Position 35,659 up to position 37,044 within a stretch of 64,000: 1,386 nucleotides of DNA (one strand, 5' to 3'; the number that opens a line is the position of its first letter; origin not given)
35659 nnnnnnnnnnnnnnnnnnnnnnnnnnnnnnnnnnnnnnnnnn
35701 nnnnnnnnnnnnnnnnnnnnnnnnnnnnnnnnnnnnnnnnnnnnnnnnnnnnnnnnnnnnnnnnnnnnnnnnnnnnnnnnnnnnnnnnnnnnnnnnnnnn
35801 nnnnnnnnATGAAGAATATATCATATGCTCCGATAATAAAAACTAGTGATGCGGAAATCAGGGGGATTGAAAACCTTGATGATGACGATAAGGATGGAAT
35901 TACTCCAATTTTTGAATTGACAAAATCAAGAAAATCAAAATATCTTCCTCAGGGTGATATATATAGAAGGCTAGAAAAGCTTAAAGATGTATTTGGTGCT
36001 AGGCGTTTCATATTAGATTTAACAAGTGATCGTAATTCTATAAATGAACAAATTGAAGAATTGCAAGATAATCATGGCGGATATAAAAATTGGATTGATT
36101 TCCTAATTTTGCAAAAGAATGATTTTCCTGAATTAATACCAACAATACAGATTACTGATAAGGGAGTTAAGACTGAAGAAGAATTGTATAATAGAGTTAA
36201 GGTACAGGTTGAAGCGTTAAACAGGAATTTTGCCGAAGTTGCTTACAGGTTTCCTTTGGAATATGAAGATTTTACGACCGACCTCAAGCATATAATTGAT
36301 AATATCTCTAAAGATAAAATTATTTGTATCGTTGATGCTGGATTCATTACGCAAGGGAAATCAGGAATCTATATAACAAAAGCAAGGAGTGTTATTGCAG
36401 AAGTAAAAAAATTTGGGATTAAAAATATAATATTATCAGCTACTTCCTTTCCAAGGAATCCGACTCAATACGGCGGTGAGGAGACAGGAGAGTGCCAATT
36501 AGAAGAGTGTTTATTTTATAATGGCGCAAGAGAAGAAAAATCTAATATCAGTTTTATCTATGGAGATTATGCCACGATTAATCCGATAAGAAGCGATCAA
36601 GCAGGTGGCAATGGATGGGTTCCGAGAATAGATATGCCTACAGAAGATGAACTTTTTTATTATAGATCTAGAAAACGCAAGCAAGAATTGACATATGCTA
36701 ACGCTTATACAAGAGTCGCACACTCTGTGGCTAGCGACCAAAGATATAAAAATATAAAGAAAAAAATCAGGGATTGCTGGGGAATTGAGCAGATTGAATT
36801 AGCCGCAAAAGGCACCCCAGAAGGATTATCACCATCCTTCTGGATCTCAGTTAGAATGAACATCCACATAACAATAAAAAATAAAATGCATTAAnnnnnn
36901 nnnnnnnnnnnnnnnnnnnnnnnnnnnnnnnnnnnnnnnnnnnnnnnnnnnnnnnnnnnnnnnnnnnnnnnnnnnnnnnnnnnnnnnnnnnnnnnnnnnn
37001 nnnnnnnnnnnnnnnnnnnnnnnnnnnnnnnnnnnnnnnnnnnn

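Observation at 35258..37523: ImmA/IrrE metallopeptidase translationally coupled to a T4 Beta-family protein, convergent with a PD-(D/E)xK-like sce7726-type gene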

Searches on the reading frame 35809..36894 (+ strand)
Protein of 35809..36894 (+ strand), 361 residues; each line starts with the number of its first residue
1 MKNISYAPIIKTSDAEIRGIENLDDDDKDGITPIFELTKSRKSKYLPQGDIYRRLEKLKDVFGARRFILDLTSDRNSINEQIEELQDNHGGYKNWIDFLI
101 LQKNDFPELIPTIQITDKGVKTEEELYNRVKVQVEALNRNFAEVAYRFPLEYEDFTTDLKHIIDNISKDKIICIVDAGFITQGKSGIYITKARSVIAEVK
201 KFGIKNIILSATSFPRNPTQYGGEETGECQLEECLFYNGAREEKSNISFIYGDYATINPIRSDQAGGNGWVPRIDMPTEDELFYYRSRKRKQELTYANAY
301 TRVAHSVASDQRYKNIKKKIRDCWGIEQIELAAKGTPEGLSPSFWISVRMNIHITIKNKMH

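Call 3: search_protein_families(library=pfam, proteins=[window:35809-36894:+], max_evalue=0.01)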
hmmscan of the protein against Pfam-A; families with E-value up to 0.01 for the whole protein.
window:35809-36894:+ (361 aa): 1 family
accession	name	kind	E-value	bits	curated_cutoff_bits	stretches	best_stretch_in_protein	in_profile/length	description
PF14350.11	Beta_protein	-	6.1e-53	180.9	27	1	6-355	1-338/342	Beta protein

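Call 4: search_protein_families(library=ncbifam, proteins=[window:35809-36894:+], max_evalue=0.01)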
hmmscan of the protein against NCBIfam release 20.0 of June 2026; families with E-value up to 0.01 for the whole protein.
window:35809-36894:+ (361 aa): 1 family
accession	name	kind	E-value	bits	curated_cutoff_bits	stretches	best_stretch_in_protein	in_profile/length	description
NF010748.0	PRK14150.1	equivalog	0.00034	20.2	152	1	78-214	13-151/198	nucleotide exchange factor GrpE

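Call 5: search_protein_families(library=padloc, proteins=[window:35809-36894:+], max_evalue=0.01)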
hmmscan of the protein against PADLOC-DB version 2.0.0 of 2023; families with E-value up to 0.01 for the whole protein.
window:35809-36894:+ (361 aa): 3 families
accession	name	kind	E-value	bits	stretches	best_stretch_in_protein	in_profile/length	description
PDLC02985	beta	-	3.4e-49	165.5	1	3-355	7-334/355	-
PDLC03984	PD-Lambda-2_C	-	6.8e-21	72.8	2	151-356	153-356/377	-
PDLC03983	PD-Lambda-2_C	-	1.2e-19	68.7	1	4-355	5-345/374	-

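Call 24: find_homologous_proteins(query=window:35809-36894:+, max_evalue=0.00001)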
Query window:35809-36894:+ (361 aa): 534 proteins with E <= 0.00001 among 2352 candidates; the best 120 are listed.
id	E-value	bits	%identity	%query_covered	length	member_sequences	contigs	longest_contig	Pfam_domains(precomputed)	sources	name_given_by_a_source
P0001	3.1e-242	821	100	100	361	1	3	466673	PF14350.12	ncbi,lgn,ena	-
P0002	3.9e-187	640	76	100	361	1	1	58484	PF14350.12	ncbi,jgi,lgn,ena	ncbi:MAG: beta family protein [Candidatus Omnitrophota bacterium]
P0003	1.2e-179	615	74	100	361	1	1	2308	PF14350.12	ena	-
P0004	1.3e-179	615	72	100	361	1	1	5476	PF14350.12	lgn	-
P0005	9.1e-152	523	64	100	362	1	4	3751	PF14350.12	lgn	-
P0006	3.2e-148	512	64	99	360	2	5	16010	PF14350.12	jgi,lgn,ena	jgi:hypothetical protein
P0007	2.9e-147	508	64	99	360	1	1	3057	PF14350.12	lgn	-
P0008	3.1e-147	508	64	99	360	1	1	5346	PF14350.12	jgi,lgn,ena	-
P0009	8.6e-147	507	64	100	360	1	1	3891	PF14350.12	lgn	-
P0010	1.0e-146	507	62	99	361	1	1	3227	PF14350.12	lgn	-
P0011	5.3e-146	504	63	99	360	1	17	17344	PF14350.12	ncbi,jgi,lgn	-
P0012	6.7e-146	504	65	99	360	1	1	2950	PF14350.12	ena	-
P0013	3.9e-145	501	64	99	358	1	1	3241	PF14350.12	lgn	-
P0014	8.9e-145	500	64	99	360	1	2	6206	PF14350.12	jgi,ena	-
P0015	1.3e-143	496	62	99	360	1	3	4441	PF14350.12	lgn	-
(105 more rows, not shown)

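Call 27: find_related_loci(query=A1, collection=genome_contigs, flank=5000)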
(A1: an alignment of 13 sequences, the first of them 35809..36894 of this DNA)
Query A1 (361 aa) in genome_contigs; peptide patterns used: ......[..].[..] (x = any residue, [..] = any of these).
78 stretches matched a pattern; 51 encode a relative of the query (tblastn E <= 1e-3); 51 distinct loci.
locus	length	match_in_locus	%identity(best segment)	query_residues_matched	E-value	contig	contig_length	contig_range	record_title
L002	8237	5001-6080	76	1-360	0e+0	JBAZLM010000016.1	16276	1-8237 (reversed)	MAG: Candidatus Omnitrophota bacterium isolate SO_2017_LW4_169 scaffold_6960_c1_LW137-91_2017, whole genome shotgun sequ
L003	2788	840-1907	63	1-357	5e-160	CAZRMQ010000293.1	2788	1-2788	MAG TPA_asm: uncultured Pirellulales bacterium isolate binchicken_co34_439 genome assembly, contig: NODE_67641_length_27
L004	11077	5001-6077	61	1-360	3e-150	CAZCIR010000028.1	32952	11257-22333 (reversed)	MAG TPA_asm: uncultured Pirellulales bacterium isolate binchicken_co34_225 genome assembly, contig: NODE_1904_length_329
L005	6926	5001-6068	62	1-357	1e-144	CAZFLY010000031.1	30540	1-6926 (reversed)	MAG TPA_asm: uncultured Pirellulales bacterium isolate binchicken_co211_181 genome assembly, contig: NODE_868_length_305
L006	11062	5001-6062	52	1-356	7e-128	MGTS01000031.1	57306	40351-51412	MAG: Elusimicrobia bacterium GWA2_51_34 gwa2_scaffold_504, whole genome shotgun sequence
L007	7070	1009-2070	53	1-356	1e-127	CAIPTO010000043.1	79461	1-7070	MAG: uncultured Elusimicrobia bacterium isolate AM-2014-D8_bin-1076 genome assembly, contig: bin-1076:043/147, whole gen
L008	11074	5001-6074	50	6-357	2e-114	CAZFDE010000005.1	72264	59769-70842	MAG TPA_asm: uncultured Pirellulales bacterium isolate SRP141376_co4_307 genome assembly, contig: NODE_639_length_72264_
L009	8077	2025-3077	40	1-354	3e-67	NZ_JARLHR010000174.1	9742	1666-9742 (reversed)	MAG: Clostridium sp. isolate MAG_CA253 MetaCoAG_Bin_253_sub_Anoxic_k141_1617628, whole genome shotgun sequence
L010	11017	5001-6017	38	6-354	2e-66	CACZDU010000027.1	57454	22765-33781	MAG: uncultured Bacteroidia bacterium isolate RUG12531 genome assembly, contig: RUG12531_asm_27, whole genome shotgun se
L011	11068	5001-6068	36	3-354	7e-66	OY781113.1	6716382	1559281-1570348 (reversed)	MAG: uncultured Draconibacterium sp. isolate abe71d63-47d4-46f6-900f-15657cc07270 genome assembly, chromosome: 1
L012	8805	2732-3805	35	6-356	4e-64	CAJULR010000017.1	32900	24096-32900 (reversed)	TPA_asm: Candidatus Gastranaerophilales bacterium isolate MGBC159243 genome assembly, contig: MGBC159243.17, whole genom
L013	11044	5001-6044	39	1-354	3e-64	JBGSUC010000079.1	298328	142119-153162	MAG: Prolixibacteraceae bacterium isolate JTS-AC423 k141_2611608, whole genome shotgun sequence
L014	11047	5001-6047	36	1-355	5e-64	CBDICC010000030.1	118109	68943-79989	MAG: Cytophagales bacterium isolate c4877545-8144-4e01-aa96-86fd480a1874 genome assembly, contig: contig_30, whole genom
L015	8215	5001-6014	38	6-354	2e-63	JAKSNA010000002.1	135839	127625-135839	MAG: Bacteroidales bacterium isolate Horse_feces139 MAG139_2, whole genome shotgun sequence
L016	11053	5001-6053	37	1-354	2e-63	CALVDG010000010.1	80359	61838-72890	MAG: uncultured Bacteroidales bacterium isolate BRZ_L__bin42 genome assembly, contig: BRZ_L__NODE_832_length_80359_cov_2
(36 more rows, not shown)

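Call 44: predict_structure(alignment_id=A3)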
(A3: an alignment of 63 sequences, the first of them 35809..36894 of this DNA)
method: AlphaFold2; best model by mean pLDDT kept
length: 361 residues; sequences in the alignment: 63
mean_pLDDT: 95.5   pTM: 0.93
mean pLDDT of the five models: 95.5, 95.3, 94.9, 94.3, 94.1
residues with pLDDT >= 90: 333; 70-90: 22; 50-70: 6; < 50: 0
segments of 3 or more residues with pLDDT < 50: none
pLDDT, mean of each block of 10 residues (from residue 1): 90 97 97 97 91 97 98 94 96 98 97 96 97 98 98 98 97 98 97 98 97 91 94 98 91 95 69 97 96 96 98 98 96 98 97 97 88
secondary structure, 60 per line:
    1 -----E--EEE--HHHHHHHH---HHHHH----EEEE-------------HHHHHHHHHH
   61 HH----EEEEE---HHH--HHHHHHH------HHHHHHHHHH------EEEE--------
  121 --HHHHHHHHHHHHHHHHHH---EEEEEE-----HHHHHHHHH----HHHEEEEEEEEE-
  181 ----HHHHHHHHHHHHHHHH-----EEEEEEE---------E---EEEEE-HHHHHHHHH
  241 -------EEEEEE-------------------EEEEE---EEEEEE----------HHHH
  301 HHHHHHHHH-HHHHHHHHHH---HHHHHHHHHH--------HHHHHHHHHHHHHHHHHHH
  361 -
elements in order: E9-11 H14-21 H25-29 E34-37 H51-62 E67-71 H80-86 H93-102 E109-112 H123-140 E144-149 H155-163 E171-179 H185-200 E206-212 E226-230 H232-240 E248-253 E273-277 E281-286 H297-309 H311-320 H324-333 H342-360

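Call 60: find_encoding_contigs(protein=P0001, flank=8000, max_places=3)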
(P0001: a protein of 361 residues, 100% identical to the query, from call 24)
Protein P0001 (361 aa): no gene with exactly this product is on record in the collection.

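Call 63: search_dna_similar(query=window:35809-36894:+, collection=plasmids, mode=protein, max_rows=40, rows=spread)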
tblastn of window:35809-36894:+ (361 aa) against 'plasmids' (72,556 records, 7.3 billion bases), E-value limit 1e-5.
Records with a match: 3; places in all: 3; records where one place covers at least 80% of the query: 2.
Best place of each record, by identity: <60% 3.
By first word of the organism name: Persicobacter 1; Neorhizobium 1; Aeromonas 1.
By predicted mobility (MOB-suite, as given by PLSDB): non-mobilizable 2; conjugative 1.
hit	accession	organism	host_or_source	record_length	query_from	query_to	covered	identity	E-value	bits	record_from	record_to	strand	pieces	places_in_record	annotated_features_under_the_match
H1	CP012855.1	Persicobacter sp. JZB09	cell culture,soil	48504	5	354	97%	34.2%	2e-46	176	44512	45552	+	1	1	record has no annotation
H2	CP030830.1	Neorhizobium sp. NCHU2750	Rosa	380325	1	354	98%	24.3%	3e-17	91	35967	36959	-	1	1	hypothetical protein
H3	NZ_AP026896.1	Aeromonas caviae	Microbe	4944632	6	256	70%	25.6%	3e-11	72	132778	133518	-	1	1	none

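Call 64: search_dna_similar(query=window:35809-36894:+, collection=phages, mode=protein, max_rows=30, rows=spread, max_evalue=0.001)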
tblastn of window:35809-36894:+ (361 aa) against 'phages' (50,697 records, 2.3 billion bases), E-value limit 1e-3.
Records with a match: 4; places in all: 4; records where one place covers at least 80% of the query: 4.
Best place of each record, by identity: <60% 4.
By first word of the organism name: Enterobacteria 3; Pasteurella 1.
By host as written in the record: - 2; Escherichia coli 1; Pasteurella multocida Past22 1.
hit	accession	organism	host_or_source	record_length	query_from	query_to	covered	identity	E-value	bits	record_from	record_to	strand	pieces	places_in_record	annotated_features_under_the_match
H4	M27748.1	Enterobacteria phage P4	-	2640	1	354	98%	28.1%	1e-26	117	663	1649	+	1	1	beta protein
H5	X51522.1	Enterobacteria phage P4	-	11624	1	354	98%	28.1%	1e-26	117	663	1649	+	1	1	unnamed protein product; beta gene product (AA 1-355)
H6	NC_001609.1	Enterobacteria phage P4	Escherichia coli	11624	1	354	98%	28.1%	1e-26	117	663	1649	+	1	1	beta family protein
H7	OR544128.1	Pasteurella phage Pmp11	Pasteurella multocida Past22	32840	5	355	97%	27.4%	4e-22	103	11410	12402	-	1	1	hypothetical protein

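Call 65: get_annotated_region(hit=H2, flank=4000)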
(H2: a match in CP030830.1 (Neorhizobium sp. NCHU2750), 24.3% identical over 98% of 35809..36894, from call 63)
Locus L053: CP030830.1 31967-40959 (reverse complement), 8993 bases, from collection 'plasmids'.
description: Neorhizobium sp. NCHU2750 plasmid pNCHU2750c, complete sequence
organism: Neorhizobium sp. NCHU2750 (NCBI taxid 1825976)
taxonomy: Bacteria; Pseudomonadota; Alphaproteobacteria; Hyphomicrobiales; Rhizobiaceae; Neorhizobium; Neorhizobium sp. NCHU2750
host: -; source: Rosa; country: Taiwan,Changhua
typing (MOB-suite, as given by PLSDB): conjugative; relaxase MOBQ; mating-pair formation MPF_T
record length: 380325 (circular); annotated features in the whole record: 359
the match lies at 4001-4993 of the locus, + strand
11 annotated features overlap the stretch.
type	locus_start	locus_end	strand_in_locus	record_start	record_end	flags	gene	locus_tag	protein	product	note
CDS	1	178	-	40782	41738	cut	fecR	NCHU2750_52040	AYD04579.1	transmembrane sensor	-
CDS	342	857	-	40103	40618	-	-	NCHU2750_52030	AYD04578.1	RNA polymerase sigma factor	-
CDS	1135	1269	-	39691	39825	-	-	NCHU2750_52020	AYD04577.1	hypothetical protein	-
CDS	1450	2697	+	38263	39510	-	-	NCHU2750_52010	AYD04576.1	hypothetical protein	-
CDS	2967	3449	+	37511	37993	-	-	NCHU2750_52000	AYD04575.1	hypothetical protein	-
CDS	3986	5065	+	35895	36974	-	-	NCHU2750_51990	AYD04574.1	hypothetical protein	-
CDS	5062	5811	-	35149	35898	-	-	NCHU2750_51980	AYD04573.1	hypothetical protein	-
CDS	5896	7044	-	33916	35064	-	-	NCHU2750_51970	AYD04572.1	hypothetical protein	-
CDS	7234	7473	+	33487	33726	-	-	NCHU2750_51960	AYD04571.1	prevent-host-death protein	-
CDS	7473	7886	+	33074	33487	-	-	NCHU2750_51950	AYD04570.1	DNA-binding protein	-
CDS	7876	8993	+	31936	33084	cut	-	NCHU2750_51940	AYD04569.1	integrase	-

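Call 66: get_annotated_region(hit=H7, flank=3500)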
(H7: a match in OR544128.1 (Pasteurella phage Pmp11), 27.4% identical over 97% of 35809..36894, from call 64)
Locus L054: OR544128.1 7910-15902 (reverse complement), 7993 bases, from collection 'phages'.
description: Pasteurella phage Pmp11, complete genome.
organism: Pasteurella phage Pmp11 (NCBI taxid 3127674)
taxonomy: Viruses
host: Pasteurella multocida Past22; source: human skin wound; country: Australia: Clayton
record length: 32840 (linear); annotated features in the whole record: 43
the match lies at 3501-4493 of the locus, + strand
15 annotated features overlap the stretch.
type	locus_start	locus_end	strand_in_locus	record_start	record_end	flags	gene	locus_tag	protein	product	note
CDS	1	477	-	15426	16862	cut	-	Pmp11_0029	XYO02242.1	DnaB-like replicative helicase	-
CDS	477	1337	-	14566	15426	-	-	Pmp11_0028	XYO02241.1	replication initiation O-like protein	-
CDS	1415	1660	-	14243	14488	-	-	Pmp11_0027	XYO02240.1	hypothetical protein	-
CDS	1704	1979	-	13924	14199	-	-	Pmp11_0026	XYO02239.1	CII-like regulator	-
CDS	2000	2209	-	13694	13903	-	-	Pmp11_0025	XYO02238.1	transcriptional repressor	-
CDS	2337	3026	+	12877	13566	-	-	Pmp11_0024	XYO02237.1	CI-like repressor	-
CDS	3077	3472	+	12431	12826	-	-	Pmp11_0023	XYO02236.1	hypothetical protein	-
CDS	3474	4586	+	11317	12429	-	-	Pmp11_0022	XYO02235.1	hypothetical protein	-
CDS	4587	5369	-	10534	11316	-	-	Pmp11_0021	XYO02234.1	hypothetical protein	-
CDS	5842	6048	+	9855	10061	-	-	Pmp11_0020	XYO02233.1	hypothetical protein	-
CDS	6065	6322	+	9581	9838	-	-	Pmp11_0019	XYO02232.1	hypothetical protein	-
CDS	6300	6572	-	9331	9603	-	-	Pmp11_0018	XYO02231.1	hypothetical protein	-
CDS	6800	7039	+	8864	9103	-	-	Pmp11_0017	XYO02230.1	hypothetical protein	-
CDS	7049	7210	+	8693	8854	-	-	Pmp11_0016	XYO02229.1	hypothetical protein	-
CDS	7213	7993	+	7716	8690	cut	-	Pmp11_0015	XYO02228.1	hypothetical protein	-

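Call 67: get_annotated_region(hit=H1, flank=3500)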
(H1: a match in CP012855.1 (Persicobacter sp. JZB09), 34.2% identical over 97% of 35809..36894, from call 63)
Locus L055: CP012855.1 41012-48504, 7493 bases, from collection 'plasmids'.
description: Persicobacter sp. JZB09 plasmid JZB09-Plasmid12, complete sequence
organism: Persicobacter sp. JZB09 (NCBI taxid 1085624)
taxonomy: Bacteria; Bacteroidota; Cytophagia; Cytophagales; Persicobacteraceae; Persicobacter; Persicobacter sp. JZB09
host: -; source: cell culture,soil; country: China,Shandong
typing (MOB-suite, as given by PLSDB): non-mobilizable
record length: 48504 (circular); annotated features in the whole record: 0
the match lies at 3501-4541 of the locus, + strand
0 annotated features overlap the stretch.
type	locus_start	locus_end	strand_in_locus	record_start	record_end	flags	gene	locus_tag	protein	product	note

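Call 73: search_solved_structures(query=A3, max_evalue=1)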
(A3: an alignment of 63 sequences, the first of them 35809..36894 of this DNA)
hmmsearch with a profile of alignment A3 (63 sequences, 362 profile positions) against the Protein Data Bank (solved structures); distinct sequences matched with E-value up to 1: 5.
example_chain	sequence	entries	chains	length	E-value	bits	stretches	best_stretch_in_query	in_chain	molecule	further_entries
2n1t_D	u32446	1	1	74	0.61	12.3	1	41-93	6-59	Synaptosomal-associated protein 25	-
6ip1_D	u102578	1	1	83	0.83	11.8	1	41-93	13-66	Synaptosomal-associated protein 25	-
9l9y_H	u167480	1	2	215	0.93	11.6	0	247-332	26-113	Heavy chain of mAb 6H8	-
1sfc_D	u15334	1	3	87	0.94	11.6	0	41-93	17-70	PROTEIN (SNAP-25B)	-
9l9z_H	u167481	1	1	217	0.95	11.6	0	247-332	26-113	Heavy chain of mAb 6H8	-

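Call 77: search_protein_families(library=phrogs, proteins=[window:35809-36894:+], max_evalue=0.01)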
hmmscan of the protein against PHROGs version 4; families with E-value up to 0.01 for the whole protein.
window:35809-36894:+ (361 aa): 1 family
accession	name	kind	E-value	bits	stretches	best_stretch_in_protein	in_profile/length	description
phrog_9159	-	unknown function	7.9e-49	167.9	1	1-356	1-345/356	-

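Call 78: search_protein_families(library=ncbifam, proteins=[window:35809-36894:+], max_evalue=10)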
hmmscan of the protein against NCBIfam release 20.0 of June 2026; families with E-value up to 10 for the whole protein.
window:35809-36894:+ (361 aa): 2 families
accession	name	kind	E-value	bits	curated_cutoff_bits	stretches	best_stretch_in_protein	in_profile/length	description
NF010748.0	PRK14150.1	equivalog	0.00034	20.2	152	1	78-214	13-151/198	nucleotide exchange factor GrpE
TIGR00255.1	TIGR00255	hypoth_equivalog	0.037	13.7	167.5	1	129-184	19-75/291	YicC/YloC family endoribonuclease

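Call 83: find_related_loci(query=A1, collection=viral_contigs, flank=6000)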
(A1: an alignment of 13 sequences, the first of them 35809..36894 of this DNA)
Query A1 (361 aa) in viral_contigs; peptide patterns used: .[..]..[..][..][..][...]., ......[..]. (x = any residue, [..] = any of these).
42 stretches matched a pattern; 16 encode a relative of the query (tblastn E <= 1e-3); 16 distinct loci.
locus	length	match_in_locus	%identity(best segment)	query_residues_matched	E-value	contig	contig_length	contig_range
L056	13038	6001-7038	35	1-355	2e-60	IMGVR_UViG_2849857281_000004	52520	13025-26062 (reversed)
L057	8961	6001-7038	35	1-355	4e-60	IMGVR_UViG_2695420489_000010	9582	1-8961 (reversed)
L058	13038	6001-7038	35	1-355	4e-60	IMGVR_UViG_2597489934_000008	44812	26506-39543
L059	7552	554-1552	32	6-355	2e-51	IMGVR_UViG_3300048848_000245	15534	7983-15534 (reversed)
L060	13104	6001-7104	33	6-354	3e-51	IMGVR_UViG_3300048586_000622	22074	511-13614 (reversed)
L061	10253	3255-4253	29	6-355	7e-50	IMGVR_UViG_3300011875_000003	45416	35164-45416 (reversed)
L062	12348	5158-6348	31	6-355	2e-49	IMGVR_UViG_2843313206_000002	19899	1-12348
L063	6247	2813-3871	33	1-361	4e-48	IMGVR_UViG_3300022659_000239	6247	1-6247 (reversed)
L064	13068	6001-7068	31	4-354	2e-44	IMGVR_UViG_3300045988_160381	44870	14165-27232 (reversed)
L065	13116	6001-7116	30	6-354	3e-42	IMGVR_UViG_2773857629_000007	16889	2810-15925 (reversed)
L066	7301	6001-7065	30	4-354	2e-41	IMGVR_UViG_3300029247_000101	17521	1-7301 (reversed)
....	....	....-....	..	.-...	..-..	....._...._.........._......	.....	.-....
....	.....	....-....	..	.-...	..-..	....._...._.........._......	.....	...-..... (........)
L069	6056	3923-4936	27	1-354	3e-22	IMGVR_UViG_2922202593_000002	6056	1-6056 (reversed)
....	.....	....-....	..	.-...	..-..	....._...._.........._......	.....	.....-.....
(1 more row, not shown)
